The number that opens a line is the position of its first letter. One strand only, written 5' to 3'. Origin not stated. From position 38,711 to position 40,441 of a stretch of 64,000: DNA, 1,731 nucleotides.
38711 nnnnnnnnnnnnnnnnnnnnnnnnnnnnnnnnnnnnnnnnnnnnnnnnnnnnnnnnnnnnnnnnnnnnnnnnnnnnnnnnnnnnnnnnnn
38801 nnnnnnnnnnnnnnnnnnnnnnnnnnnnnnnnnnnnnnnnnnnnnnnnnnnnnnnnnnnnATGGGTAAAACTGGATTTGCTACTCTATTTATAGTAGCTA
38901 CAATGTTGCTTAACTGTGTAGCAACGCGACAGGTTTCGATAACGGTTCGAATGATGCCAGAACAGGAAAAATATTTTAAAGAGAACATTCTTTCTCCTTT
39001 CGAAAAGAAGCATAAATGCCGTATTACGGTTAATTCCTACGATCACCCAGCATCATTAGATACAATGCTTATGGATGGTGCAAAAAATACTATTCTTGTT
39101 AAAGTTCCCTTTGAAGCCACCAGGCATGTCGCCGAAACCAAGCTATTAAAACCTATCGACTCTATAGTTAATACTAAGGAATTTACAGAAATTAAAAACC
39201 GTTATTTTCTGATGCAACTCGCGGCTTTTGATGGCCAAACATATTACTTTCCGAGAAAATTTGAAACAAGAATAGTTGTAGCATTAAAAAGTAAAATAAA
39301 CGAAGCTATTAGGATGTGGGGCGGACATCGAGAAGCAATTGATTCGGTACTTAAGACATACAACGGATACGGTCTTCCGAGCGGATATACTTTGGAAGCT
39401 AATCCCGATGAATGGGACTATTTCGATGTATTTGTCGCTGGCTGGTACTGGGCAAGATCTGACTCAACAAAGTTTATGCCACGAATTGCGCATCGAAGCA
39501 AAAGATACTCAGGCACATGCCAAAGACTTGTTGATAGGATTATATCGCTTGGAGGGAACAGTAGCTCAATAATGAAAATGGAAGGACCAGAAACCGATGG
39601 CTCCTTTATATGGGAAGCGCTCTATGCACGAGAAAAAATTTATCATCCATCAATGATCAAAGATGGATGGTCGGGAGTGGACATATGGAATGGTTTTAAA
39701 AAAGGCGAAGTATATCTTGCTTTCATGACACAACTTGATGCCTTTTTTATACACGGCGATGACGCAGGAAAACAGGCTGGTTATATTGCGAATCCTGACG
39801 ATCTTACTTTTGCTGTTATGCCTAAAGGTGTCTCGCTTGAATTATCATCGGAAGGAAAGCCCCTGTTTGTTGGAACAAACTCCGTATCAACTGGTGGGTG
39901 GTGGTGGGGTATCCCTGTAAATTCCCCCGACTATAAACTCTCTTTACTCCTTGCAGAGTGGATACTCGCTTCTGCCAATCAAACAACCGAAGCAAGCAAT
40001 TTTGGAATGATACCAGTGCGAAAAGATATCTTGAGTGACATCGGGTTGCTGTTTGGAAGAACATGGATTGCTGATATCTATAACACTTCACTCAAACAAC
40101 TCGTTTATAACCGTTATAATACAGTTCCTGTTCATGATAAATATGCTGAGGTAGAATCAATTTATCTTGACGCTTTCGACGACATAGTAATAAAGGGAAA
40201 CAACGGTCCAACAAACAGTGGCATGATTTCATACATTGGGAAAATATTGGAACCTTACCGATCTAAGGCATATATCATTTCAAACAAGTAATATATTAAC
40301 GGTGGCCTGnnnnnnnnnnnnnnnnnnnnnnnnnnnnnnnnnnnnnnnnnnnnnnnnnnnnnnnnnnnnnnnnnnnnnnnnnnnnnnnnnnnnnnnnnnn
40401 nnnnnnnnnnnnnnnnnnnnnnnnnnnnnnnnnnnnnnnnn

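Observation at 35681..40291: Translationally coupled three-gene module: NTT/TLC-like transporter-HEAT fusion, mini cNMP-binding protein and orphan periplasmic solute-binding lipoprotein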

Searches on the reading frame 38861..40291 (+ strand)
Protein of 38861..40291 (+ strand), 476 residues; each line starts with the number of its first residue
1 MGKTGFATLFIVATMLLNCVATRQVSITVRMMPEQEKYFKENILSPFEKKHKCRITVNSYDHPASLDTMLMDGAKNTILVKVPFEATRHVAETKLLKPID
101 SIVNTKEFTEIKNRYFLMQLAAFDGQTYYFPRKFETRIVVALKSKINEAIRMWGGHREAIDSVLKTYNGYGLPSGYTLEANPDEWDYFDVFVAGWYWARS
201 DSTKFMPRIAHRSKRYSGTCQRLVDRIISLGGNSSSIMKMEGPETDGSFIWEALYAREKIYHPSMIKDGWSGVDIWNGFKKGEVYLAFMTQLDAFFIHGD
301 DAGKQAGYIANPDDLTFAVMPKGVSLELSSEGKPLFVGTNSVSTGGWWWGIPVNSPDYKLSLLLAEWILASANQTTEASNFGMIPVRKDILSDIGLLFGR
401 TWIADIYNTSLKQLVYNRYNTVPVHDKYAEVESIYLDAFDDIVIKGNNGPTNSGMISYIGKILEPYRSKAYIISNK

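Call 6: search_protein_families(library=pfam, proteins=[window:38861-40291:+], max_evalue=0.1)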
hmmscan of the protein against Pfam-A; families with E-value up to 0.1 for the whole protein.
window:38861-40291:+ (476 aa): 2 families
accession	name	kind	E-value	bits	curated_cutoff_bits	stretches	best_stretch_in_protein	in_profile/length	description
PF13416.11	SBP_bac_8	-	3.9e-12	47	27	1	44-391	3-266/279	Bacterial extracellular solute-binding protein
PF01547.30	SBP_bac_1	-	0.012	16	26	0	248-374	194-306/307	Bacterial extracellular solute-binding protein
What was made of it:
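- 38861..40291 (+): Gene 3: CUT1-type (MalE-like) carbohydrate-binding lipoprotein, 476 aa. SBP_bac_8 3.9e-12 (call 6).
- On CUT1-type ABC substrate-binding proteins (SBP_bac_8/SBP_bac_1): SBP_bac_8 at 47 bits against a cutoff of 27 (call 6).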

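Call 7: search_protein_families(library=ncbifam, proteins=[window:38861-40291:+], max_evalue=0.1)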
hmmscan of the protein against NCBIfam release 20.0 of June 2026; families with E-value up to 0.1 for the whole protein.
window:38861-40291:+ (476 aa): 0 families

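Call 24: find_homologous_proteins(query=window:38861-40291:+)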
Query window:38861-40291:+ (476 aa): 340 proteins with E <= 0.001 among 6841 candidates; the best 120 are listed.
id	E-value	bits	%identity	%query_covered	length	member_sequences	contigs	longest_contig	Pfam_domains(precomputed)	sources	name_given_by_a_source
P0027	1.9e-177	609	56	96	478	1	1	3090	PF13416.12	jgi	-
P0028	1.7e-176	606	56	95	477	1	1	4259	PF13416.12,PF01547.31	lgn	-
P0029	2.4e-174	599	53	99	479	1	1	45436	PF13416.12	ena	-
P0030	6.1e-172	591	56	93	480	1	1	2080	PF13416.12,PF01547.31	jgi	jgi:ABC-type glycerol-3-phosphate transport system substrate-binding protein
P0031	4.9e-169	581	53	98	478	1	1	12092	PF13416.12,PF01547.31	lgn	-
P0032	3.4e-166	572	53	94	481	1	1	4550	PF13416.12,PF01547.31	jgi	jgi:ABC-type glycerol-3-phosphate transport system substrate-binding protein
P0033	1.5e-159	550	51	99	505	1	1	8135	PF13416.12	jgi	jgi:ABC-type glycerol-3-phosphate transport system substrate-binding protein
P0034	1.1e-158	547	50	97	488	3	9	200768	PF13416.12,PF01547.31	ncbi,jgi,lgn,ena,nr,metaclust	ncbi:MAG: hypothetical protein A2487_07565 [Candidatus Raymondbacteria bacterium RifOxyC12_full_50_8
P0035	5.6e-158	545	54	89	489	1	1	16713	PF13416.12,PF01547.31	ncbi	ncbi:MAG: ABC transporter substrate-binding protein [Fibrobacterota bacterium]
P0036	2.8e-157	542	50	99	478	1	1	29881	PF13416.12,PF01547.31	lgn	-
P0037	2.4e-156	539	53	89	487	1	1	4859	PF13416.12,PF01547.31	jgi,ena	-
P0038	3.6e-148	512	49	96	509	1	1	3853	PF13416.12,PF01547.31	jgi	-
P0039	3.7e-144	499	48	93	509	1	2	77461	PF13416.12,PF01547.31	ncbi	-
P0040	1.7e-141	490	46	97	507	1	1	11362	PF13416.12,PF01547.31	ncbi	-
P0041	2.3e-140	487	46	94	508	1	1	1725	PF13416.12,PF01547.31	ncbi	-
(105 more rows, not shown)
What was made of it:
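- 38861..40291 (+): 340 homologues, and those that carry a name are Fibrobacterota (call 24).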

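Call 26: find_related_loci(query=A1, collection=genome_contigs, flank=8000)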
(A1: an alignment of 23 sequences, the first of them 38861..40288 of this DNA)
Query A1 (476 aa) in genome_contigs; peptide patterns used: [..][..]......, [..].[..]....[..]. (x = any residue, [..] = any of these).
160 stretches matched a pattern; 92 encode a relative of the query (tblastn E <= 1e-3); the best 80 are kept; 80 distinct loci.
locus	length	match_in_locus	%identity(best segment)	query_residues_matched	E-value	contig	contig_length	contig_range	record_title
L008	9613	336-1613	54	23-447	3e-157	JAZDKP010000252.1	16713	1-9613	MAG: Fibrobacterota bacterium isolate MEGAHIT-group-0.541 k141_5104771, whole genome shotgun sequence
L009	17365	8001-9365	51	10-464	3e-155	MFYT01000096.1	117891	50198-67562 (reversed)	MAG: Candidatus Raymondbacteria bacterium RIFOXYA2_FULL_49_16 rifoxya2_full_scaffold_64, whole genome shotgun sequence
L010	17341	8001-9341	48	6-449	7e-147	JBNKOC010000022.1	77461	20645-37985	MAG: Fibrobacteria bacterium isolate G1G2.bin.43.orig k141_1924896, whole genome shotgun sequence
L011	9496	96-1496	46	1-464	2e-145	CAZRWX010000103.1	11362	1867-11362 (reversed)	MAG TPA_asm: uncultured Bifidobacteriales bacterium isolate binchicken_co86_146 genome assembly, contig: NODE_2085_lengt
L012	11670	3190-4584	45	11-476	1e-143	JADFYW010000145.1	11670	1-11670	MAG: Fibrobacteria bacterium isolate nGRbin1 nGR_bin1_NODE_145_length_11670_cov_3.802553, whole genome shotgun sequence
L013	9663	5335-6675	45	19-464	7e-136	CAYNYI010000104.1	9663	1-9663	MAG TPA_asm: uncultured Fibrobacterota bacterium isolate SRP252850_co1_86 genome assembly, contig: NODE_13555_length_966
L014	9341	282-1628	45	2-447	9e-136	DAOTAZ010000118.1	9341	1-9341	MAG TPA_asm: Chitinispirillaceae bacterium isolate AMR_MDS_2020 NODE_6275_length_9341_cov_4.095843, whole genome shotgun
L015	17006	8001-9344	44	18-463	2e-135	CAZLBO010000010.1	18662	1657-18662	MAG TPA_asm: uncultured Bifidobacteriales bacterium isolate binchicken_co67_159 genome assembly, contig: NODE_2979_lengt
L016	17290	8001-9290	46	19-447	2e-134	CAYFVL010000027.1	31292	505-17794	MAG TPA_asm: uncultured Fibrobacterota bacterium isolate ERP107533_co1_170 genome assembly, contig: NODE_677_length_3129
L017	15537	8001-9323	45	9-447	2e-134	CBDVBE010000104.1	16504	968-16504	MAG TPA_asm: uncultured bacterium isolate SRR22302353_binner13_Refined_44 genome assembly, contig: ERZ25073599.1445, who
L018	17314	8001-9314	44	10-447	4e-132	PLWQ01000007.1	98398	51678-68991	MAG: Fibrobacteres bacterium isolate fen_1185 73.20120800_E1D.40_contig_7385, whole genome shotgun sequence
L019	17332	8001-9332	44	8-450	3e-131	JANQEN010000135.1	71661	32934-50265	MAG: Chitinivibrionales bacterium isolate PL23a_bin.29 k99_1987043, whole genome shotgun sequence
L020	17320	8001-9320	44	9-447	7e-134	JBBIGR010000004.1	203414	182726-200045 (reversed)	MAG: Fibrobacteria bacterium isolate ETS170220_bin_96 NODE_21_length_203414_cov_7.294917, whole genome shotgun sequence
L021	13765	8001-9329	43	2-447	1e-130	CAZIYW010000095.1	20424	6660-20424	MAG TPA_asm: uncultured Fibrobacterota bacterium isolate binchicken_co256_1030 genome assembly, contig: NODE_5312_length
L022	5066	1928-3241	45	12-448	6e-131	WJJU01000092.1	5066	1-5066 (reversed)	MAG: Chitinivibrionales bacterium isolate RBin_299 k141_518951, whole genome shotgun sequence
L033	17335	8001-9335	42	1-443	3e-124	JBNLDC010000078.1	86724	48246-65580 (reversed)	MAG: Chitinispirillaceae bacterium isolate C1C2.bin.6.orig k141_3383578, whole genome shotgun sequence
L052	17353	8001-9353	38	6-445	3e-107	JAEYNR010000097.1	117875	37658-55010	MAG: Fibrobacteres bacterium isolate OH_CBB_122 k127_1494500, whole genome shotgun sequence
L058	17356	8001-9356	38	7-446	1e-105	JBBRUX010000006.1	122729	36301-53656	MAG: Chitinivibrionales bacterium isolate La3_metabat2.045 La3_metabat2.045_K_3309752_L_122729_cov_16.1310, whole genome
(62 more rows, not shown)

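Call 31: search_solved_structures(query=A1, max_evalue=0.01)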
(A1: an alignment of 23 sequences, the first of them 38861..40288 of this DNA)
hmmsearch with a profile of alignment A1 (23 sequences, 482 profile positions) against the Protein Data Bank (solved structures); distinct sequences matched with E-value up to 0.01: 7.
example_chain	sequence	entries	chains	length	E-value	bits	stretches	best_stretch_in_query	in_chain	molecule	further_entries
9kha_A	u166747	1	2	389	6.7e-10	41.4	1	43-172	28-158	Extracellular solute-binding protein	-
2xd2_A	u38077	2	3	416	6e-05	25.1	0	32-159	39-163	MALTOSE/MALTODEXTRIN-BINDING PROTEIN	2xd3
5mk9_A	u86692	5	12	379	0.00073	21.5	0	41-158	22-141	MalE1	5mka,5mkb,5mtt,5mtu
5m28_A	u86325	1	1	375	0.00077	21.4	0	41-158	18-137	MalE1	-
1eu8_A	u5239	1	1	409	0.0015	20.5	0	340-441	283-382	TREHALOSE/MALTOSE BINDING PROTEIN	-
1elj_A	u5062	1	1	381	0.004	19.1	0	85-170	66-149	MALTODEXTRIN-BINDING PROTEIN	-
2qgu_A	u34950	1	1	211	0.0065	18.4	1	160-216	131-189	Probable signal peptide protein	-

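Call 32: search_protein_families(library=pfam, proteins=[L058:9465-10358:+, L058:10378-11223:+, L058:11231-12334:+, L058:6503-7825:+, L058:5112-6482:+, L033:9479-10942:+, L033:11027-12289:+, L033:12271-13170:+, L033:12968-14611:+, L033:14656-17061:-], max_evalue=0.001)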
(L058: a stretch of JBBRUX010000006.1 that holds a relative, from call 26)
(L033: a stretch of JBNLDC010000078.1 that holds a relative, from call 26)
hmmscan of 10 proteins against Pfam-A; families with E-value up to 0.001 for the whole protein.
L058:9465-10358:+ (297 aa): 1 family
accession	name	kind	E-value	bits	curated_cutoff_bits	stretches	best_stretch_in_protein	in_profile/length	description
PF00528.27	BPD_transp_1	-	1.5e-18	67.6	26.4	1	86-293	3-180/184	Binding-protein-dependent transport system inner membrane component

L058:10378-11223:+ (281 aa): 1 family
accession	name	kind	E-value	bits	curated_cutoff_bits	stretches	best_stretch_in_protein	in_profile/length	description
PF00528.27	BPD_transp_1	-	7e-15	55.7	26.4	1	95-269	1-176/184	Binding-protein-dependent transport system inner membrane component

L058:11231-12334:+ (367 aa): 5 families
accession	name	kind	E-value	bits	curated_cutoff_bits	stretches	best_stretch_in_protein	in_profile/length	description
PF00005.33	ABC_tran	-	4e-37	128.3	25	1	20-161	2-136/137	ABC transporter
PF17912.7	OB_MalK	-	2.4e-07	32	27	1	235-289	1-53/53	MalK OB fold domain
PF13304.12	AAA_21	-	3.2e-07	31.2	27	0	128-195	232-301/304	AAA domain, putative AbiEii toxin, Type IV TA system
PF13481.12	AAA_25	-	3.8e-05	23.8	27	0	26-46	30-50/195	AAA domain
PF13401.12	AAA_22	-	9e-05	23.2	27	1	29-192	5-123/130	AAA domain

L058:6503-7825:+ (440 aa): 0 families

L058:5112-6482:+ (456 aa): 0 families

L033:9479-10942:+ (487 aa): 32 families (the best 25 are shown)
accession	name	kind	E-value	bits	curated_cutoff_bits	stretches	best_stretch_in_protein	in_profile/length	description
PF07719.23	TPR_2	-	1.3e-47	156.4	27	5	226-259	1-34/34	Tetratricopeptide repeat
PF00515.34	TPR_1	-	1.7e-43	145.2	27.8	5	226-259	1-34/34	Tetratricopeptide repeat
PF13181.12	TPR_8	-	4.6e-39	129.7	25.7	2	226-259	1-34/34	Tetratricopeptide repeat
PF14559.12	TPR_19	-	1.1e-38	131.8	25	4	104-149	5-50/68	Tetratricopeptide repeat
PF13428.12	TPR_14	-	2.8e-34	114.5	23.5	0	25-64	4-43/44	Tetratricopeptide repeat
PF13414.12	TPR_11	-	1.7e-31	108.1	26.8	4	131-168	1-38/42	TPR repeat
PF13432.12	TPR_16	-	2.4e-30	105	32.7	5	128-191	1-61/65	Tetratricopeptide repeat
PF13431.12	TPR_17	-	5.6e-30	101.5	24.4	1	112-144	1-33/34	Tetratricopeptide repeat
PF13424.12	TPR_12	-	6.3e-29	100.4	30.1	4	160-219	5-72/77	Tetratricopeptide repeat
PF23914.1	TPR_CcmH_CycH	-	1.3e-22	80.8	42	1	9-82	71-147/158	Cytochrome c-type biogenesis protein H TPR domain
PF13176.12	TPR_7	-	1.5e-19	68.8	27.9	0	194-222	1-29/36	Tetratricopeptide repeat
PF13174.12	TPR_6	-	1.5e-16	60.3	26.3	0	126-151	2-27/33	Tetratricopeptide repeat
PF13371.12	TPR_9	-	1.1e-15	57.8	35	1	65-125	4-64/73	Tetratricopeptide repeat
PF13374.12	TPR_10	-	3.2e-15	56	27.5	0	126-154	4-32/42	Tetratricopeptide repeat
PF12895.13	ANAPC3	-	4e-14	53.1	27.2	0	113-184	12-82/82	Anaphase-promoting complex, cyclosome, subunit 3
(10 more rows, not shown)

L033:11027-12289:+ (420 aa): 0 families

L033:12271-13170:+ (299 aa): 1 family
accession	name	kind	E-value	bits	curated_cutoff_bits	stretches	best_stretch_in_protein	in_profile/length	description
PF12833.13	HTH_18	-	6.2e-12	46.1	33.6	1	221-289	12-79/80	Helix-turn-helix domain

L033:12968-14611:+ (547 aa): 3 families
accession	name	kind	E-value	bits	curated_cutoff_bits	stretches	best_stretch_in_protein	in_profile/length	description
PF01841.26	Transglut_core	-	1.3e-16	61.2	23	1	406-502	7-108/108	Transglutaminase-like superfamily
PF13471.12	Transglut_core3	-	9e-07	29.3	26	1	433-491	40-96/117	Transglutaminase-like superfamily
PF24656.1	CEPT76_peptidase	-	4.1e-06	27.4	27.8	1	437-493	3-54/121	CEP76 peptidase-like domain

L033:14656-17061:- (801 aa): 1 family
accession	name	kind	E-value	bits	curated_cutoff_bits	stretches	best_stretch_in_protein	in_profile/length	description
PF09586.16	YfhO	-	0.00034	19.6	28.5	0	727-767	787-827/835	Bacterial membrane protein YfhO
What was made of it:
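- Closest known: CUT1 ABC sugar importers. Same: Its paralogues are followed by two BPD_transp_1 permeases and an ATPase with a MalK OB-fold domain (call 32).
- Its paralogues sit in MalFGK-type operons (call 32).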

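Call 36: search_protein_families(library=pfam, proteins=[L058:2-2911:+, L058:3064-3690:+, L052:401-1189:+, L052:1192-1686:+, L052:1692-3020:+, L052:3197-4426:+, L052:12363-12773:+, L052:12652-13794:+, L052:4672-7890:+], max_evalue=0.01)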
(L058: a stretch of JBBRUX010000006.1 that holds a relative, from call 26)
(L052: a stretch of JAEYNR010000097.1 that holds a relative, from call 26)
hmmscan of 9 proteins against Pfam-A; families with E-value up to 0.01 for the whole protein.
L058:2-2911:+ (969 aa): 10 families
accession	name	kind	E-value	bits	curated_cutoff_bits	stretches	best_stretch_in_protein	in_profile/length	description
PF13432.12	TPR_16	-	9.6e-23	80.7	32.7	2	416-480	3-64/65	Tetratricopeptide repeat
PF13174.12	TPR_6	-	3.1e-22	78.1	26.3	2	559-592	1-33/33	Tetratricopeptide repeat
PF07719.23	TPR_2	-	1.9e-16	59.1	27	0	449-479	3-33/34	Tetratricopeptide repeat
PF14559.12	TPR_19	-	1.7e-14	54.3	25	1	423-479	4-57/68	Tetratricopeptide repeat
PF13428.12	TPR_14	-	2.8e-14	52.7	23.5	0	366-395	2-31/44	Tetratricopeptide repeat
PF13424.12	TPR_12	-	6.2e-10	39.6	30.1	0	528-587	10-73/77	Tetratricopeptide repeat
PF13176.12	TPR_7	-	8.9e-05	22.7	27.9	0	523-546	1-24/36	Tetratricopeptide repeat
PF13181.12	TPR_8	-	0.00016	22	25.7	0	366-394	2-30/34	Tetratricopeptide repeat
PF13525.12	YfiO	-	0.00017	21.9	25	0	66-202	5-127/203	Outer membrane lipoprotein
PF00515.34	TPR_1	-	0.0031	17.7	27.8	0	80-98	15-33/34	Tetratricopeptide repeat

L058:3064-3690:+ (208 aa): 1 family
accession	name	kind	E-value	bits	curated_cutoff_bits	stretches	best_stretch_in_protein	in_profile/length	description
PF01618.21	MotA_ExbB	-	3.7e-20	72.4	22.9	1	86-196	17-126/127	MotA/TolQ/ExbB proton channel family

L052:401-1189:+ (262 aa): 1 family
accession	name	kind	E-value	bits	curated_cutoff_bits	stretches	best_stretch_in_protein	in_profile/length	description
PF02472.21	ExbD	-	2.5e-13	50.7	25.4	2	13-65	6-48/128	Biopolymer transport protein ExbD/TolR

L052:1192-1686:+ (164 aa): 1 family
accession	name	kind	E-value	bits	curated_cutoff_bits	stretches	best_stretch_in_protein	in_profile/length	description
PF02472.21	ExbD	-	8.6e-15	55.4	25.4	1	13-160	6-125/128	Biopolymer transport protein ExbD/TolR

L052:1692-3020:+ (442 aa): 2 families
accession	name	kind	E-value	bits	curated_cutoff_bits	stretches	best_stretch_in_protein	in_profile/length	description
PF03544.19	TonB_C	-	0.00082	20.2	24.6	1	375-440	11-77/79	Gram-negative bacterial TonB protein C-terminal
PF00542.24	Ribosomal_L12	-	0.004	17.9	25.9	1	38-70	34-66/67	Ribosomal protein L7/L12 C-terminal domain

L052:3197-4426:+ (409 aa): 0 families

L052:12363-12773:+ (136 aa): 0 families

L052:12652-13794:+ (380 aa): 6 families
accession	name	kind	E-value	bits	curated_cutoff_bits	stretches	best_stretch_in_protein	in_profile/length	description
PF13428.12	TPR_14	-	7.2e-08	32.8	23.5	0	76-107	11-42/44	Tetratricopeptide repeat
PF14559.12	TPR_19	-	8.9e-07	29.6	25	1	258-308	4-54/68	Tetratricopeptide repeat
PF13432.12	TPR_16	-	3.7e-05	24.5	32.7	0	251-310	3-62/65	Tetratricopeptide repeat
PF07719.23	TPR_2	-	0.00076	19.9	27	0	285-307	7-29/34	Tetratricopeptide repeat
PF13174.12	TPR_6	-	0.0046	18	26.3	0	285-308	6-29/33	Tetratricopeptide repeat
PF10300.15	Iml2-TPR_39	-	0.0073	15.5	22.2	0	257-308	242-293/467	Iml2/Tetratricopeptide repeat protein 39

L052:4672-7890:+ (1072 aa): 3 families
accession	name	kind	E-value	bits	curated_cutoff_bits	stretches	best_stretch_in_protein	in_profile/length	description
PF00027.35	cNMP_binding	-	9.9e-16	57.9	27.5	1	941-1023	3-86/89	Cyclic nucleotide-binding domain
PF13646.12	HEAT_2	-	4.8e-08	33.6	27.7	0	437-497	27-87/88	HEAT repeats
PF02985.28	HEAT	-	0.0045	17.6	23.5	0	508-531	4-27/31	HEAT repeat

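Call 66: predict_structure(alignment_id=A1)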
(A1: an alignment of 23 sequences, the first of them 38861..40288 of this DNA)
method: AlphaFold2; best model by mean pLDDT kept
length: 476 residues; sequences in the alignment: 23
mean_pLDDT: 86.7   pTM: 0.83
mean pLDDT of the five models: 86.7, 86.2, 86.2, 85.8, 81.7
residues with pLDDT >= 90: 255; 70-90: 173; 50-70: 39; < 50: 9
segments of 3 or more residues with pLDDT < 50: 298-306
pLDDT, mean of each block of 10 residues (from residue 1): 69 72 86 87 94 91 82 81 89 92 92 81 88 87 93 91 96 95 97 92 80 89 95 94 96 95 91 85 90 60 49 87 97 96 91 93 93 78 73 63 79 87 85 96 93 92 96 83
secondary structure, 60 per line:
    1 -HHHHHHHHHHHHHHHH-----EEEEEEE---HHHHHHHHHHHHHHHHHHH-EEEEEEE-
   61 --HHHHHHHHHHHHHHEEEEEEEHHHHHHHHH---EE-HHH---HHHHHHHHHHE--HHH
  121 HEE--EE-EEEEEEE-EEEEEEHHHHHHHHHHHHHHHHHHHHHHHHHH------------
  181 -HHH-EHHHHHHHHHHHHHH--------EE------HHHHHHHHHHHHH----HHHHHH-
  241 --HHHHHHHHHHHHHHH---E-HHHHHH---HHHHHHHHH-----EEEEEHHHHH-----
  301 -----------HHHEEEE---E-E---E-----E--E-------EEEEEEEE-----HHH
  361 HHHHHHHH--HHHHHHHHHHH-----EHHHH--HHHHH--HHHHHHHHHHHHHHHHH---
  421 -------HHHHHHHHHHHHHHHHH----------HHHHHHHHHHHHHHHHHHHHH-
elements in order: H2-17 E23-29 H33-51 E53-59 H63-76 E77-83 H84-92 H105-114 H118-121 E129-135 E137-142 H143-168 H187-200 H217-229 H234-239 H243-257 H263-268 H272-280 E286-290 H291-295 E315-318 E345-352 H358-368 H371-381 H388-391 H394-398 H401-417 H428-444 H455-475
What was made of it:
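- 38861..40291 (+): AF2 model with pLDDT 86.7 (call 66).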
